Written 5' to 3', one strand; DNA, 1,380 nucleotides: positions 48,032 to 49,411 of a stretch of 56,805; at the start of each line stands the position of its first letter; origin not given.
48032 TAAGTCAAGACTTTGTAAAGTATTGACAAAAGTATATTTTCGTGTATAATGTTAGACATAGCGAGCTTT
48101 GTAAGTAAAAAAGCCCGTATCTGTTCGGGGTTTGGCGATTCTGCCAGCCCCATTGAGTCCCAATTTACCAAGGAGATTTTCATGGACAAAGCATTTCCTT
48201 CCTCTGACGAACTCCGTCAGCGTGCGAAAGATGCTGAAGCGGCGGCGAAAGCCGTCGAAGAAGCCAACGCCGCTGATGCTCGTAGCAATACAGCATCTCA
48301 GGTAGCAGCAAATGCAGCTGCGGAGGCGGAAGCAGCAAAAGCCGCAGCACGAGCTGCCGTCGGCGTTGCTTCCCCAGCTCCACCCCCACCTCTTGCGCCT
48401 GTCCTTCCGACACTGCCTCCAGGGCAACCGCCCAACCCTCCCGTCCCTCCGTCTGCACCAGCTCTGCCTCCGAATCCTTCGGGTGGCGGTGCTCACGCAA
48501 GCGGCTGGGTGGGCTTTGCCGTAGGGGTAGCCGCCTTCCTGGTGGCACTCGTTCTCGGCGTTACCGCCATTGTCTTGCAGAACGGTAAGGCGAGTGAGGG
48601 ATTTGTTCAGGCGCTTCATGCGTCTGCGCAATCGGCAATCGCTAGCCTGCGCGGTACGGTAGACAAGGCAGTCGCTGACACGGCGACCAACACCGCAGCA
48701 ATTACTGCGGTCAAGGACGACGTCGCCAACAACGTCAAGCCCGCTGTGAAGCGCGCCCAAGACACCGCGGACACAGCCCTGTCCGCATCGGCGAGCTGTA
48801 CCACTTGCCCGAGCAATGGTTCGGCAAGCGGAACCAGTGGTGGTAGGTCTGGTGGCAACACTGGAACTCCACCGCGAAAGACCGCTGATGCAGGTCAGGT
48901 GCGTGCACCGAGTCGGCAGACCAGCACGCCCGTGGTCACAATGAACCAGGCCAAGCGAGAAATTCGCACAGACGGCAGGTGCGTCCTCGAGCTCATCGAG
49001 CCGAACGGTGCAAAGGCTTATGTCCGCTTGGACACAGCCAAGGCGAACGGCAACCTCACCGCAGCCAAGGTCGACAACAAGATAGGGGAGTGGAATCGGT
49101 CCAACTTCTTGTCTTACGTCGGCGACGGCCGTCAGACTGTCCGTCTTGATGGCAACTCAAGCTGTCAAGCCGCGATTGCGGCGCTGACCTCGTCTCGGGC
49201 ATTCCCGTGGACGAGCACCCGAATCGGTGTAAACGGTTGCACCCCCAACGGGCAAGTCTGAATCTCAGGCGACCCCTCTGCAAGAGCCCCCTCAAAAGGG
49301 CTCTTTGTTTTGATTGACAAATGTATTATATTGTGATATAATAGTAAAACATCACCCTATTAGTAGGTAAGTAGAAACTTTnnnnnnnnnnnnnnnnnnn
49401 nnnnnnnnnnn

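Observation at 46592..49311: Run of three GC-rich, individually promoted and terminated cassettes encoding secreted or Ala/Pro-rich proteins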

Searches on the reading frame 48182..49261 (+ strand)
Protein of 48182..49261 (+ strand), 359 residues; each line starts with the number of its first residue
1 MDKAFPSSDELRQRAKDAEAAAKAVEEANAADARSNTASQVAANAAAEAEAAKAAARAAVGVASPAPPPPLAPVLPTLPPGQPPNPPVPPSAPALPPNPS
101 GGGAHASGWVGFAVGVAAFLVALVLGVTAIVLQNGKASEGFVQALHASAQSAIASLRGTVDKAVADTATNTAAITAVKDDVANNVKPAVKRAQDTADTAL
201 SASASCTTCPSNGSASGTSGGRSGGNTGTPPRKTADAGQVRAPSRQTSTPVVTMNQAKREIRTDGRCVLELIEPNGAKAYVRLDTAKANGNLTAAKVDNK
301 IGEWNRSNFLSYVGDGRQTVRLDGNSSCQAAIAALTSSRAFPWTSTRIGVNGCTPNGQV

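Call 9: search_protein_families(library=pfam, proteins=[window:48182-49261:+], max_evalue=0.01)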
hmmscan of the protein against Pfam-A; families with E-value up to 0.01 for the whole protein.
window:48182-49261:+ (359 aa): 0 families

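Call 13: find_homologous_proteins(query=window:48182-49261:+, max_evalue=0.001)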
Query window:48182-49261:+ (359 aa): 3 proteins with E <= 0.001 among 8000 candidates.
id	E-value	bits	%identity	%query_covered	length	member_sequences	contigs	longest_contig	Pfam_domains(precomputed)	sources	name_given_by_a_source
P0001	1.3e-221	753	100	100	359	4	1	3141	-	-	-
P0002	1.9e-180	618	87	72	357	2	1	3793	-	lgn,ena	-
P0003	2.7e-65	239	48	72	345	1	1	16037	-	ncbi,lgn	-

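Call 14: find_encoding_contigs(protein=window:48182-49261:+, flank=10000, max_places=6)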
Protein window:48182-49261:+ (359 aa): 1 contig read that carries it; 1 place shown.
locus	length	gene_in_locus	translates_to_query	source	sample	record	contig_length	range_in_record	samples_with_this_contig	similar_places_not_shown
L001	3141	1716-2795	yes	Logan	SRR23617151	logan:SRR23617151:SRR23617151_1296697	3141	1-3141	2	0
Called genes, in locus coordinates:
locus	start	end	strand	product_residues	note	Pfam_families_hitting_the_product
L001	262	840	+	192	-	-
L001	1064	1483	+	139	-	-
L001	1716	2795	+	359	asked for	-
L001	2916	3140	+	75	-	?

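Call 15: find_encoding_contigs(protein=P0003, flank=10000, max_places=6)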
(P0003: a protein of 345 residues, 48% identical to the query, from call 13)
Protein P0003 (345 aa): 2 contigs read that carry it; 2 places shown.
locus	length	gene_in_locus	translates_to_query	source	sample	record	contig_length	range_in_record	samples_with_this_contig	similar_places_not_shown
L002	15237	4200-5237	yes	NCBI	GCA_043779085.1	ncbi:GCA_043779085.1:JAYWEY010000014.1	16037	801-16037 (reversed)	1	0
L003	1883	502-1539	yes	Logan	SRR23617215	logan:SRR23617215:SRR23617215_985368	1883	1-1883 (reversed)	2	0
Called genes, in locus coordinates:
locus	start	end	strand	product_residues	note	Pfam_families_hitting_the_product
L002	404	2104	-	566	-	PF05157:MshEN (faint), PF00437:T2SSE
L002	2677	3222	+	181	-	-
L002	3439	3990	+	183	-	-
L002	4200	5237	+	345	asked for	-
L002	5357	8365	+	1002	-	PF19202:DUF5874 (faint)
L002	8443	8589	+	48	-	-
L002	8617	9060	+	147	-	PF02367:TsaE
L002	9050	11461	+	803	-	PF02739:5_3_exonuc_N, PF01367:5_3_exonuc, PF00476:DNA_pol_A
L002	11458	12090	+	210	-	-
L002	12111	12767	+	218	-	PF01909:NTP_transf_2, PF18765:Polbeta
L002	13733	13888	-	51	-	-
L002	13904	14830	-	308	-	PF01149:Fapy_DNA_glyco, PF06831:H2TH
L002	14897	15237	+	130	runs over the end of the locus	-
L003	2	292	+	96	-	?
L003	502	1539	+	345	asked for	-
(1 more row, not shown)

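Call 16: find_encoding_contigs(protein=P0002, flank=10000, max_places=6)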
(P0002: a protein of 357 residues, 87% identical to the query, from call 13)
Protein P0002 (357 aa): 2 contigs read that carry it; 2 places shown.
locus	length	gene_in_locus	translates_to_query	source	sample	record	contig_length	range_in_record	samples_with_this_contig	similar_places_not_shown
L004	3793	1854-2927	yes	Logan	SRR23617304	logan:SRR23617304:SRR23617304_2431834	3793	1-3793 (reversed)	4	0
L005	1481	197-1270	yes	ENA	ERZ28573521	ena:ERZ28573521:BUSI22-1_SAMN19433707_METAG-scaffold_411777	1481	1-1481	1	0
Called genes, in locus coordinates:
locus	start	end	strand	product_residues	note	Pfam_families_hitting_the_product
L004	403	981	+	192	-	-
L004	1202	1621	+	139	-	-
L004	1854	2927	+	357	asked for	-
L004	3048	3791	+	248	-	?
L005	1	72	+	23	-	?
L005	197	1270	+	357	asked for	-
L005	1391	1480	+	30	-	?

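Call 26: search_protein_families(library=ncbifam, proteins=[window:48182-49261:+], max_evalue=0.1)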
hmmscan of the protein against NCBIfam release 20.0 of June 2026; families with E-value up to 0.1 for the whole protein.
window:48182-49261:+ (359 aa): 1 family
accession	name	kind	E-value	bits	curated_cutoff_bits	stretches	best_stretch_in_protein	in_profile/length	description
NF033847.1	MCP_Sipho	equivalog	0.025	13.8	75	0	9-80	62-136/549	major capsid protein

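Call 39: search_dna_similar(query=window:48182-49258:+, collection=phages, mode=protein, max_evalue=0.01)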
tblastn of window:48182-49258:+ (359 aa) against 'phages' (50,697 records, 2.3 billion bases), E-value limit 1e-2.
No match.

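Call 48: predict_structure(alignment_id=A2)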
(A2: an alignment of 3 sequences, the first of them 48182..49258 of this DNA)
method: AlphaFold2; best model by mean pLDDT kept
length: 359 residues; sequences in the alignment: 3
mean_pLDDT: 39.0   pTM: 0.24
mean pLDDT of the five models: 39.0, 37.7, 37.1, 36.7, 35.9
residues with pLDDT >= 90: 0; 70-90: 1; 50-70: 53; < 50: 305
segments of 3 or more residues with pLDDT < 50: 1-4, 24-26, 28-115, 128-178, 180-189, 191-265, 273-277, 285-324, 337-359
pLDDT, mean of each block of 10 residues (from residue 1): 53 57 45 37 41 41 30 30 32 28 35 51 52 41 45 43 37 43 46 43 27 27 29 25 25 40 49 50 43 43 33 34 47 46 32 22
secondary structure, 60 per line:
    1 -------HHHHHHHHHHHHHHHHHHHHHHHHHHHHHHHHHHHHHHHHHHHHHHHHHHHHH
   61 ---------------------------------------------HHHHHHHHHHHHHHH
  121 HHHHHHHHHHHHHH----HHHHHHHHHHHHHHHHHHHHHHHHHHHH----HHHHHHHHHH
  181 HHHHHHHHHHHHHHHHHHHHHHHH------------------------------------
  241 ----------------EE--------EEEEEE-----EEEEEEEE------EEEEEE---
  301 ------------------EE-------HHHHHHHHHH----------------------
elements in order: H8-60 H106-134 H139-166 H171-204 E267-272 E278-285 E292-297 H328-337

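Call 70: search_protein_families(library=phrogs, proteins=[window:48182-49258:+], max_evalue=0.01)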
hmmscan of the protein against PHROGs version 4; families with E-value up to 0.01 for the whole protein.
window:48182-49258:+ (359 aa): 1 family
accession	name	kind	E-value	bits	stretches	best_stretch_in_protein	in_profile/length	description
phrog_790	-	lysis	0.0051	16.6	1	7-200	264-447/912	endolysin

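Call 103: search_protein_families(library=pfam, proteins=[L002:5357-8362:+], max_evalue=0.01)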
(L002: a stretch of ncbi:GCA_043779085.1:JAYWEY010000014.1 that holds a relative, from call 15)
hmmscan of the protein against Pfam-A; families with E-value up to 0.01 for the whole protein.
L002:5357-8362:+ (1002 aa): 1 family
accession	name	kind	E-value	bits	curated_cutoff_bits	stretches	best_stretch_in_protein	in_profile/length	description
PF19202.5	DUF5874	-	0.00026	21.7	27.1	0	405-454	21-67/74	Family of unknown function (DUF5874)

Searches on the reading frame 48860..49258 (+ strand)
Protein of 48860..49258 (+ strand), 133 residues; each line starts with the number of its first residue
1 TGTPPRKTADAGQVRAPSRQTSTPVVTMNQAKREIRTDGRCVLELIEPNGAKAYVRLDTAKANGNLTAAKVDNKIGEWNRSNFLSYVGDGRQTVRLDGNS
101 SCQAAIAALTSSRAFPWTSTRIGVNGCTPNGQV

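Call 50: search_protein_representatives(alignment_id=A1)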
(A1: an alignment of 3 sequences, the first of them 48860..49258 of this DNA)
Query: 3 sequences, 133 profile positions. Proteins with E-value up to 0.001 (for the whole library): 33; up to 1e-10: 24; up to 1e-30: 2. The best 33 are listed.
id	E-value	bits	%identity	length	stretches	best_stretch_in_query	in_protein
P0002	7.8e-82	288.3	-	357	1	1-133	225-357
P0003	5.2e-71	253.3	-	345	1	2-133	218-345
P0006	6.4e-24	100.9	-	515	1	15-130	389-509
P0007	1.5e-23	99.7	-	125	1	18-133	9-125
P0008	7.2e-23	97.5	-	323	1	15-133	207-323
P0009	3.4e-21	92.1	-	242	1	33-129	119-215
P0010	4.7e-20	88.4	-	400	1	17-128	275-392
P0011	7.1e-20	87.8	-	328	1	31-128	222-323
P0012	1.3e-18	83.7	-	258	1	12-132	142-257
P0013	9.2e-18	80.9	-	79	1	55-126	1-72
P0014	1.4e-17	80.3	-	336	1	30-129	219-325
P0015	3.8e-17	78.9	-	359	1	22-132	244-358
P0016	2.1e-16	76.5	-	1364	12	107-132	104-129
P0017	1.8e-15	73.5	-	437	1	34-133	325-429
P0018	3.9e-15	72.4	-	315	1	20-132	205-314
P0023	2.4e-13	66.7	-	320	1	23-124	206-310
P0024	7.3e-13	65.1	-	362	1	21-124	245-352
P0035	4.2e-04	36.7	-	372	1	38-130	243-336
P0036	6.8e-04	36.0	-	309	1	22-125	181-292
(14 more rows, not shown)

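Call 52: search_protein_families(library=pfam, proteins=[P0006, P0008, P0010, P0011, P0015, P0023, P0024, P0036, P0009, P0035], max_evalue=0.01)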
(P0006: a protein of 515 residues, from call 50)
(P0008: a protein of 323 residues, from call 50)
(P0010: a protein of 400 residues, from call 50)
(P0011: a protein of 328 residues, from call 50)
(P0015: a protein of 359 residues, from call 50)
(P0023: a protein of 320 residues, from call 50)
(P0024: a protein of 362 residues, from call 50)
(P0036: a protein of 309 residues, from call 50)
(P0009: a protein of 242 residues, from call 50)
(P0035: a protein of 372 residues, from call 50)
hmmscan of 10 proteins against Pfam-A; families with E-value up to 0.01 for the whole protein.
P0006 (515 aa): 0 families

P0008 (323 aa): 0 families

P0010 (400 aa): 0 families

P0011 (328 aa): 0 families

P0015 (359 aa): 0 families

P0023 (320 aa): 0 families

P0024 (362 aa): 0 families

P0036 (309 aa): 0 families

P0009 (242 aa): 0 families

P0035 (372 aa): 0 families

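Call 53: find_encoding_contigs(protein=P0023, flank=10000, max_places=4)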
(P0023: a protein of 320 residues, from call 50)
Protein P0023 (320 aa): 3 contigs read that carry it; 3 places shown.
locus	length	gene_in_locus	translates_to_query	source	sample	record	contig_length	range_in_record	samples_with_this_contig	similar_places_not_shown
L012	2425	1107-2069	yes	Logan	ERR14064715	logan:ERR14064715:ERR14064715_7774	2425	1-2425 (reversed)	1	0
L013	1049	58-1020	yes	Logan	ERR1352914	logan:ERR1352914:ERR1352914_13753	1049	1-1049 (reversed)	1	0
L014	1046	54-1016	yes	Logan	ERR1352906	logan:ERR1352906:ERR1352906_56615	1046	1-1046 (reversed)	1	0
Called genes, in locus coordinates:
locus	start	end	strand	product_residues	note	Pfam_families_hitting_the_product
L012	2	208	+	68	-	?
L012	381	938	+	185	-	PF05433:Rick_17kDa_Anti (weak)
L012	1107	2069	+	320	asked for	-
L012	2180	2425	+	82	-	?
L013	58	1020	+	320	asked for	-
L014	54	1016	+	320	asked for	-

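Call 54: find_encoding_contigs(protein=P0024, flank=10000, max_places=4)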
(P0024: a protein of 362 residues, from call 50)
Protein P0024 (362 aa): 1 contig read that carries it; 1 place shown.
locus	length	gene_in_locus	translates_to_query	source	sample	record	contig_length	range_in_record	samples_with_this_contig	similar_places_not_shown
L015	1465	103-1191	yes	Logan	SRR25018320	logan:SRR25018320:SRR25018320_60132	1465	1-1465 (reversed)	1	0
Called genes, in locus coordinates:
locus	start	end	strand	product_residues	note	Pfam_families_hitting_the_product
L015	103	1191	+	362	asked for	-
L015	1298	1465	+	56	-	?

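Call 55: find_encoding_contigs(protein=P0008, flank=10000, max_places=4)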
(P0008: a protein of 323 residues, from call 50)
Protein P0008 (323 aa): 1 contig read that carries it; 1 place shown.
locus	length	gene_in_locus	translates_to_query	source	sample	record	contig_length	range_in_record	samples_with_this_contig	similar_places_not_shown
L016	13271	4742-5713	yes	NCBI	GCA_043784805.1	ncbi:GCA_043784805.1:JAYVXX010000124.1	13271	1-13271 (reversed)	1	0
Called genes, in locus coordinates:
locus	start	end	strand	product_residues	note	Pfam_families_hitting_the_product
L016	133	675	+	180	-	-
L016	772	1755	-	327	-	PF05496:RuvB_N, PF06068:TIP49 (weak), PF01078:Mg_chelatase (faint), PF13173:AAA_14 (weak), PF00004:AAA, PF07728:AAA_5, PF17864:AAA_lid_4, PF05491:WHD_RuvB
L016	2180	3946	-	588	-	PF05157:MshEN, PF00437:T2SSE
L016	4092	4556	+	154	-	-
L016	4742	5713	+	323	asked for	-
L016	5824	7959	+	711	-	-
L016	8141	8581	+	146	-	PF02367:TsaE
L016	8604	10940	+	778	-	PF02739:5_3_exonuc_N, PF01367:5_3_exonuc, PF00476:DNA_pol_A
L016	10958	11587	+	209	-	-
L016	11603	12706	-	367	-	-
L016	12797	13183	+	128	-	-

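Call 56: find_encoding_contigs(protein=P0036, flank=10000, max_places=4)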
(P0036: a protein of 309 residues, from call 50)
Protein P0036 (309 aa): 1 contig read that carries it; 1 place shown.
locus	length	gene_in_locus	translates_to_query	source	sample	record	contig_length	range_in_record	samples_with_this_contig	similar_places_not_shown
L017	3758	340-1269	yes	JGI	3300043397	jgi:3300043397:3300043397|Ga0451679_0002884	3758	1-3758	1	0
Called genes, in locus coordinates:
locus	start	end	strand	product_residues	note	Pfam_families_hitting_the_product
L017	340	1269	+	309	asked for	-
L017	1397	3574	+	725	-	-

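Call 64: find_encoding_contigs(protein=P0006, flank=10000, max_places=3)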
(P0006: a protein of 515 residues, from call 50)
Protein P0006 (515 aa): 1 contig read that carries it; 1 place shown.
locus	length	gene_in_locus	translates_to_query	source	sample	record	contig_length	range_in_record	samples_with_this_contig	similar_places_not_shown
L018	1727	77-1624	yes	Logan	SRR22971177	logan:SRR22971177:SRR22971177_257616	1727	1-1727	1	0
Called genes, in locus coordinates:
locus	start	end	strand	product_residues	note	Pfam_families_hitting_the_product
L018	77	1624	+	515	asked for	-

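Call 65: find_encoding_contigs(protein=P0010, flank=10000, max_places=3)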
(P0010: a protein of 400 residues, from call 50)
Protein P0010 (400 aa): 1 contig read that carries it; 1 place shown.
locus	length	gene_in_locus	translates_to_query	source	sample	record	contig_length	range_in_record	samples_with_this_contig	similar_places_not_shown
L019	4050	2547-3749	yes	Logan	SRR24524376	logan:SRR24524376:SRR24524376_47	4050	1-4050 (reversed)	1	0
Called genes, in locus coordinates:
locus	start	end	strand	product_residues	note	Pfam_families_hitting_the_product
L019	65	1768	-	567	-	PF05157:MshEN, PF00437:T2SSE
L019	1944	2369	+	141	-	PF13441:Gly-zipper_YMGG, PF05433:Rick_17kDa_Anti (weak)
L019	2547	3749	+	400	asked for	-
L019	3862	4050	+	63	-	?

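Call 69: search_solved_structures(query=A9, max_evalue=10, show_alignments=2)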
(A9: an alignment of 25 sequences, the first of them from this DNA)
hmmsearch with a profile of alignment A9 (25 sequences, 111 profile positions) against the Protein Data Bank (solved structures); distinct sequences matched with E-value up to 10: 2.
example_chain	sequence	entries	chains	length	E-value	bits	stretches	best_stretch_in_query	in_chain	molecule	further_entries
6ans_A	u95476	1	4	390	0.35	14.1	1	11-40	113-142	Uncharacterized protein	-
5zo3_A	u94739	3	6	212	0.74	13.1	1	9-44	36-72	Putative 3'-5' exonuclease family protein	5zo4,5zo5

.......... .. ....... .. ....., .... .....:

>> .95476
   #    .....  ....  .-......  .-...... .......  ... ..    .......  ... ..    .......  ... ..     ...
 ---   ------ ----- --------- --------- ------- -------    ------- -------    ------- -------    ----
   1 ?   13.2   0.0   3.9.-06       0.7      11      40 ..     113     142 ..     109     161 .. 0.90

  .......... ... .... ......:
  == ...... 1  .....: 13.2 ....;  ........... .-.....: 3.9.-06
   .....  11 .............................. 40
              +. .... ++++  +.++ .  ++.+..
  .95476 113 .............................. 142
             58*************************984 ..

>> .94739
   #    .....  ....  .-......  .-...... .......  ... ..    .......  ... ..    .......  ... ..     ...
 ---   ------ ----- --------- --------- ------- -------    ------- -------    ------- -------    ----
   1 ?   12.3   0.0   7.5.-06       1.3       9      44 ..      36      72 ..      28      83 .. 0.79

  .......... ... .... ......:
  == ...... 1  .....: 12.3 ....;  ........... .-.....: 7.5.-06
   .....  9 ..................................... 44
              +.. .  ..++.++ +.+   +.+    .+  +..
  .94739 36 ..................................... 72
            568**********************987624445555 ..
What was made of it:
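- Tried and rejected: Only noise, E 0.35 (call 69).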

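Call 70: search_protein_families(library=phrogs, proteins=[P0008, P0023], max_evalue=0.01)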
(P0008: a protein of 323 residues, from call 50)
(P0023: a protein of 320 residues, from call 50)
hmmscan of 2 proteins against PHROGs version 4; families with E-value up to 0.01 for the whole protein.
P0008 (323 aa): 0 families

P0023 (320 aa): 0 families

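Call 73: find_related_loci(query=A10, collection=metagenome_contigs, flank=6000)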
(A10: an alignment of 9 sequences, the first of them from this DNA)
Query A10 (110 aa) in metagenome_contigs; peptide patterns used: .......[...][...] (x = any residue, [..] = any of these).
77 stretches matched a pattern; 1 encode a relative of the query (tblastn E <= 1e-3); 1 distinct loci.
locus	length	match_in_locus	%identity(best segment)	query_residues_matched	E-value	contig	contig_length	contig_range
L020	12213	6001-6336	35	1-109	1e-19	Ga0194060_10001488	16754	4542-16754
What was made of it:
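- Tried and rejected: The second gave a single locus, L020 (call 73).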

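Call 103: search_protein_families(library=pfam, proteins=[L012:2-205:+, L012:381-935:+, L016:4092-4553:+, L019:1944-2366:+, L020:4742-5197:+, L016:5824-7956:+, L020:6477-8954:+], max_evalue=0.01)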
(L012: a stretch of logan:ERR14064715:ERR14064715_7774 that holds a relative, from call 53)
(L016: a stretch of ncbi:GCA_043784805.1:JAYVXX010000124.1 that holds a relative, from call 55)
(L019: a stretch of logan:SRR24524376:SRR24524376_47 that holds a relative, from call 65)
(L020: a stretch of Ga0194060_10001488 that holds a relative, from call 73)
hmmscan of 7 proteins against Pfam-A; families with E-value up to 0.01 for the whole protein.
L012:2-205:+ (68 aa): 1 family
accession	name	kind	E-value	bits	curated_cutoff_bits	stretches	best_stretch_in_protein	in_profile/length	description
PF00673.26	Ribosomal_L5_C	-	3.3e-18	66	27.8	1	1-65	30-94/94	ribosomal L5P family C-terminus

L012:381-935:+ (185 aa): 1 family
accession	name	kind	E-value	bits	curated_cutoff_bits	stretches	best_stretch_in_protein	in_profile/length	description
PF05433.20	Rick_17kDa_Anti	-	9.3e-06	25.9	24.2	1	79-116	2-42/43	Glycine zipper 2TM domain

L016:4092-4553:+ (154 aa): 0 families

L019:1944-2366:+ (141 aa): 5 families
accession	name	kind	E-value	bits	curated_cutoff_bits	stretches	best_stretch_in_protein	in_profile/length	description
PF13441.11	Gly-zipper_YMGG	-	3e-07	30.5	28.9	1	29-66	5-38/45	YMGG-like Gly-zipper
PF05433.20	Rick_17kDa_Anti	-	3.3e-07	30.5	24.2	1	31-66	3-38/43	Glycine zipper 2TM domain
PF13436.11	Gly-zipper_OmpA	-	0.00016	21.8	27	1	28-65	1-42/44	Glycine-zipper domain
PF13488.11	Gly-zipper_Omp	-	0.0002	21.7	25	1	34-66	2-34/46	Glycine zipper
PF05818.17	TraT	-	0.0092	16.2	31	0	13-69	64-125/214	Enterobacterial TraT complement resistance protein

L020:4742-5197:+ (152 aa): 0 families

L016:5824-7956:+ (711 aa): 0 families

L020:6477-8954:+ (826 aa): 0 families
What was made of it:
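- L012 holds the triad next to rplE instead of pilB (calls 53, 103).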

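Call 104: find_related_loci(query=A10, collection=viral_contigs, flank=5000)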
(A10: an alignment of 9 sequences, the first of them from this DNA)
Query A10 (110 aa) in viral_contigs; peptide patterns used: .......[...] (x = any residue, [..] = any of these).
19 stretches matched a pattern, but none encodes a relative of the query by tblastn (E <= 1e-3).
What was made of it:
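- No phage relative was found (calls 39, 104).
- Tried and rejected: tblastn of C against phages (call 39) and a domain-pattern scan of viral contigs (call 104): nothing.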
